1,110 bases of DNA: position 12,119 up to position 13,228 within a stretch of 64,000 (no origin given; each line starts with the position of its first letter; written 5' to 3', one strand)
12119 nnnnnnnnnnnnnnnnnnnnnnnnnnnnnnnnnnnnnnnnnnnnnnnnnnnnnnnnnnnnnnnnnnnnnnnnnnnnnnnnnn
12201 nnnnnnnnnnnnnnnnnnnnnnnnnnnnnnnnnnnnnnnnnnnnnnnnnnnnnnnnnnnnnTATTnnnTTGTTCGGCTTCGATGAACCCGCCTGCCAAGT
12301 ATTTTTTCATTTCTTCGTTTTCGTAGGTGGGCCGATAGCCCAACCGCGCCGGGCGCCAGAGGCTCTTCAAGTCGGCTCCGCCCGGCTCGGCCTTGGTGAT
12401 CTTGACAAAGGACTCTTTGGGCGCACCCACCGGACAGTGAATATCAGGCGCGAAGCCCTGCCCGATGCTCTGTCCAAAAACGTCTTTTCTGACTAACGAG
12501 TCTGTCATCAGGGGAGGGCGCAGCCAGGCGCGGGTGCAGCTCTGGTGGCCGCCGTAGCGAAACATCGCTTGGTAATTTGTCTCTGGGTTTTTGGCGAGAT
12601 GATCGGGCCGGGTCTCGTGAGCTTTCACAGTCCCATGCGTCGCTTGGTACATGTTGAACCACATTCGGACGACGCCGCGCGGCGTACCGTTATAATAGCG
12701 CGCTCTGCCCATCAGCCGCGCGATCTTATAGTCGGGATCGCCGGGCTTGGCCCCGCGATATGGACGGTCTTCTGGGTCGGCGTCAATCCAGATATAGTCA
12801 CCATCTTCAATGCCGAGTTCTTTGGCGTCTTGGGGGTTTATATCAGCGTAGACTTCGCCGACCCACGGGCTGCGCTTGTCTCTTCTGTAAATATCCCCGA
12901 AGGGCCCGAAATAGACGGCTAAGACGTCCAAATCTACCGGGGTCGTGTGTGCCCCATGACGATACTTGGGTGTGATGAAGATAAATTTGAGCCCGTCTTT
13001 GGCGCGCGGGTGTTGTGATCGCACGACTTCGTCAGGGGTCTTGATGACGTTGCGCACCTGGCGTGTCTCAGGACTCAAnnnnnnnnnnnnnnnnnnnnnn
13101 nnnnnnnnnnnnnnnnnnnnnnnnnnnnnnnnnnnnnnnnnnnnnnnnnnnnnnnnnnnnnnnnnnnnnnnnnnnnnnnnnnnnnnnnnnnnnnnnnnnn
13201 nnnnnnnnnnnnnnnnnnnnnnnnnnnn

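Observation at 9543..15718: Tat-exported type II DMSO-reductase-family complex (alpha-beta-gamma-delta) of NxrA/NarG-like size with unknown substrate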

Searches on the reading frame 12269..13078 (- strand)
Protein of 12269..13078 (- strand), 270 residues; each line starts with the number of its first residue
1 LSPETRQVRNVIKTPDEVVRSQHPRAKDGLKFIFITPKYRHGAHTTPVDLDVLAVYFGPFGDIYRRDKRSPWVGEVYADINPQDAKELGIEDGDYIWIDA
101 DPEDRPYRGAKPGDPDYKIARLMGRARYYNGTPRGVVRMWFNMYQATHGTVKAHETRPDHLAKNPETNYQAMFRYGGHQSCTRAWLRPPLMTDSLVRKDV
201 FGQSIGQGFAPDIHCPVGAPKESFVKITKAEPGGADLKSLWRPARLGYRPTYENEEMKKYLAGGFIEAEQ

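Call 41: search_solved_structures(query=window:12269-13078:-, max_evalue=0.00001, show_alignments=1)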
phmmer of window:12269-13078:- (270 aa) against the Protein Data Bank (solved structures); distinct sequences matched with E-value up to 0.00001: 1.
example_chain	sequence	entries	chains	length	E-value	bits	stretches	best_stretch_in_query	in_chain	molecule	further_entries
7b04_B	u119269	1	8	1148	4.2e-64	220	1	4-268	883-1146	Nitrite oxidoreductase subunit A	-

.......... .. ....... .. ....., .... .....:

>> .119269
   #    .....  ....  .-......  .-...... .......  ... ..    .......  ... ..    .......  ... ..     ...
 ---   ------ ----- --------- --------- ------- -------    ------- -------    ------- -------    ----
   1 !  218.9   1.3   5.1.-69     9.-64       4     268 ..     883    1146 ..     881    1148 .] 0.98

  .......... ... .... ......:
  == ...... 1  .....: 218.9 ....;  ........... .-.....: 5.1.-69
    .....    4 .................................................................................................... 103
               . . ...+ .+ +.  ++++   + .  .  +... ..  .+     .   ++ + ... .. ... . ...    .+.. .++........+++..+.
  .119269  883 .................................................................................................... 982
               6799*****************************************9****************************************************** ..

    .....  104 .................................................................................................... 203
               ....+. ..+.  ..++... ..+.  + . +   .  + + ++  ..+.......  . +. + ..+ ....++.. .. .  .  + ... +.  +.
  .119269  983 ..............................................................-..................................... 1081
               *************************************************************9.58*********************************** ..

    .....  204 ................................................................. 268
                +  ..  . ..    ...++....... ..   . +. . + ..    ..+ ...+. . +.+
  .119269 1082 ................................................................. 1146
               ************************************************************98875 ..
